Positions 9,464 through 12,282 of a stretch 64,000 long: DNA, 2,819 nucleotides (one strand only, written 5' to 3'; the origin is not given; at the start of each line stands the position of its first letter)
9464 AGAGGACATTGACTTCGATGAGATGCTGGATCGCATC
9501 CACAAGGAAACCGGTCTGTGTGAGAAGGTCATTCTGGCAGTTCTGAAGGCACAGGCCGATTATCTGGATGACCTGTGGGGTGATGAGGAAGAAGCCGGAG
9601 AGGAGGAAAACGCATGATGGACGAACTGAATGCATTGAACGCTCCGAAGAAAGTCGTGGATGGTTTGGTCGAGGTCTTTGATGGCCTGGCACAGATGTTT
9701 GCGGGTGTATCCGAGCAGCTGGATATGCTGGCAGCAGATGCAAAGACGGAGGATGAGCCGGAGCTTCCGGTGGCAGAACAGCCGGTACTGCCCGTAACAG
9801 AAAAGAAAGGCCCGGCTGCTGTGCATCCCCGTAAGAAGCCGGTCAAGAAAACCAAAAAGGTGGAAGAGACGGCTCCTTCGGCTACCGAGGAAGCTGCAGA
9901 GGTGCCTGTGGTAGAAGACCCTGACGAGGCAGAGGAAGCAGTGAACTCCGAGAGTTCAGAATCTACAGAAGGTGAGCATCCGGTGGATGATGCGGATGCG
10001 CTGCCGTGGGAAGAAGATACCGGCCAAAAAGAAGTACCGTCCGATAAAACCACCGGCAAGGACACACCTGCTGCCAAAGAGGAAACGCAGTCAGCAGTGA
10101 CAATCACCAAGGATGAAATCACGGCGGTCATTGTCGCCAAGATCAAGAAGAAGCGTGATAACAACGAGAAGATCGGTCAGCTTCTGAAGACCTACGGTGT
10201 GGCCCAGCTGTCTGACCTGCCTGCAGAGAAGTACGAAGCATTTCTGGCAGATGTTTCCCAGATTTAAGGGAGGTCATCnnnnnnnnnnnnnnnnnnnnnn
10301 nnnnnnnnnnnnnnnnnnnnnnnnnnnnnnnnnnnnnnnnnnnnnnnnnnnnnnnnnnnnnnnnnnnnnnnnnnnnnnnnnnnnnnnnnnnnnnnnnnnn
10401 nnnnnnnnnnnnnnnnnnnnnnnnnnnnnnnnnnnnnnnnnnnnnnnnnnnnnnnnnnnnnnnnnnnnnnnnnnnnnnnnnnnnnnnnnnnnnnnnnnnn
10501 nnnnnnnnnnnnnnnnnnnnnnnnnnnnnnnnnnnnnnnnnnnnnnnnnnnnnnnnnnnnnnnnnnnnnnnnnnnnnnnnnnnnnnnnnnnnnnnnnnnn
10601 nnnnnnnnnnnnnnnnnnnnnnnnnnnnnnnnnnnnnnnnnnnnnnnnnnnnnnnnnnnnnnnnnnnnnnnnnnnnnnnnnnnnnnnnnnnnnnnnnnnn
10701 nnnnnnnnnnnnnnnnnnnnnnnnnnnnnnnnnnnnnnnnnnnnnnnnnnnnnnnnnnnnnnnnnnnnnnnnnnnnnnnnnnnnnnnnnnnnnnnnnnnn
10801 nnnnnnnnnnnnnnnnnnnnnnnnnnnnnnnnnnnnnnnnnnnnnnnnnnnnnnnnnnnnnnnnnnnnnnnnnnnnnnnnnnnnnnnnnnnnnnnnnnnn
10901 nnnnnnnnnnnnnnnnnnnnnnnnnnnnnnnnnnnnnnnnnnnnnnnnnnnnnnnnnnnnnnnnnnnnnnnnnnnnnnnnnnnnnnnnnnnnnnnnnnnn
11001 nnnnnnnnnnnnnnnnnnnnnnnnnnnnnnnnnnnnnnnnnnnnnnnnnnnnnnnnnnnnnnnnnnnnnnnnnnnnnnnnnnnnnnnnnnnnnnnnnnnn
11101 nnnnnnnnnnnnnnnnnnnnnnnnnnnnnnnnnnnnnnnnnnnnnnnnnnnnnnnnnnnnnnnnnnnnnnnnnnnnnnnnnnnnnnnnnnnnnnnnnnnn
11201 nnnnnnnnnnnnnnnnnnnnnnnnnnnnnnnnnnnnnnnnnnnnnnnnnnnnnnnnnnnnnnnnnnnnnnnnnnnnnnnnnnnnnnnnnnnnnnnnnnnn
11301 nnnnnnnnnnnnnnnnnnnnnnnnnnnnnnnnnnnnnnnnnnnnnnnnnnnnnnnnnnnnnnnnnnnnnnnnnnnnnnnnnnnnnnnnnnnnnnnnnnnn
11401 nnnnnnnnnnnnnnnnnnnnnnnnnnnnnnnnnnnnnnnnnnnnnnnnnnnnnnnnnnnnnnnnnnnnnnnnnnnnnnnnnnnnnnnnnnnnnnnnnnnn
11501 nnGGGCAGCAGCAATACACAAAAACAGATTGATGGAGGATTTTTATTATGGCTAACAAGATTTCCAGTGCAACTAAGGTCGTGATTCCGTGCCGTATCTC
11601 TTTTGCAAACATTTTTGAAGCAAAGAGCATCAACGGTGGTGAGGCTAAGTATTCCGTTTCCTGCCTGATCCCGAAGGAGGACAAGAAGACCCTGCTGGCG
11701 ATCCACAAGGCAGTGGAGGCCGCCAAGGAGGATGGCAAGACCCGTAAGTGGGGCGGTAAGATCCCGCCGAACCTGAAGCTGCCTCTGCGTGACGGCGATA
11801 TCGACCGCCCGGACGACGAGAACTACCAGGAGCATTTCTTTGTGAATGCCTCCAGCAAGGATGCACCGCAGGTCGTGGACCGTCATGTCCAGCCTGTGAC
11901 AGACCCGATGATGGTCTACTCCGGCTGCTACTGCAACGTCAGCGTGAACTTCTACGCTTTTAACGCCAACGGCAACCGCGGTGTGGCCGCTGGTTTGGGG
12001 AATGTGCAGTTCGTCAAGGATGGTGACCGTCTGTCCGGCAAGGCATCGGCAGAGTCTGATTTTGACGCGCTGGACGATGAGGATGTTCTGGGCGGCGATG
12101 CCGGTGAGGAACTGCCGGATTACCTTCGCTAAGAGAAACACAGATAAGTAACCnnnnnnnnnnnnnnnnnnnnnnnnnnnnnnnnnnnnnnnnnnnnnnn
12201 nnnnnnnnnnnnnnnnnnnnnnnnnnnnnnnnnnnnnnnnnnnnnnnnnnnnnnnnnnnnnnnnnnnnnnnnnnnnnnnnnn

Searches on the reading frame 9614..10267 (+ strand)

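Call 71: search_protein_families(library=phrogs, proteins=[window:9614-10267:+], max_evalue=0.00001)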
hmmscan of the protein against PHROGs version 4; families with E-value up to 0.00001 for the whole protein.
window:9614-10267:+ (217 aa): 1 family
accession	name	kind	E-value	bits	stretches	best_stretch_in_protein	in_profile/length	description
phrog_408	-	unknown function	5.5e-07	31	0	138-217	37-108/111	-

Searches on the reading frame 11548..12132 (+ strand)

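Call 71: search_protein_families(library=phrogs, proteins=[window:11548-12132:+], max_evalue=0.00001)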
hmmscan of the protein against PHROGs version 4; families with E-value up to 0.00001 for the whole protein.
window:11548-12132:+ (194 aa): 1 family
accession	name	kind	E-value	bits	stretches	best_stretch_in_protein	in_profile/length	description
phrog_112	-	DNA, RNA and nucleotide metabolism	5e-67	227.3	1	1-186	12-205/265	Gp2.5-like ssDNA binding protein and ssDNA annealing protein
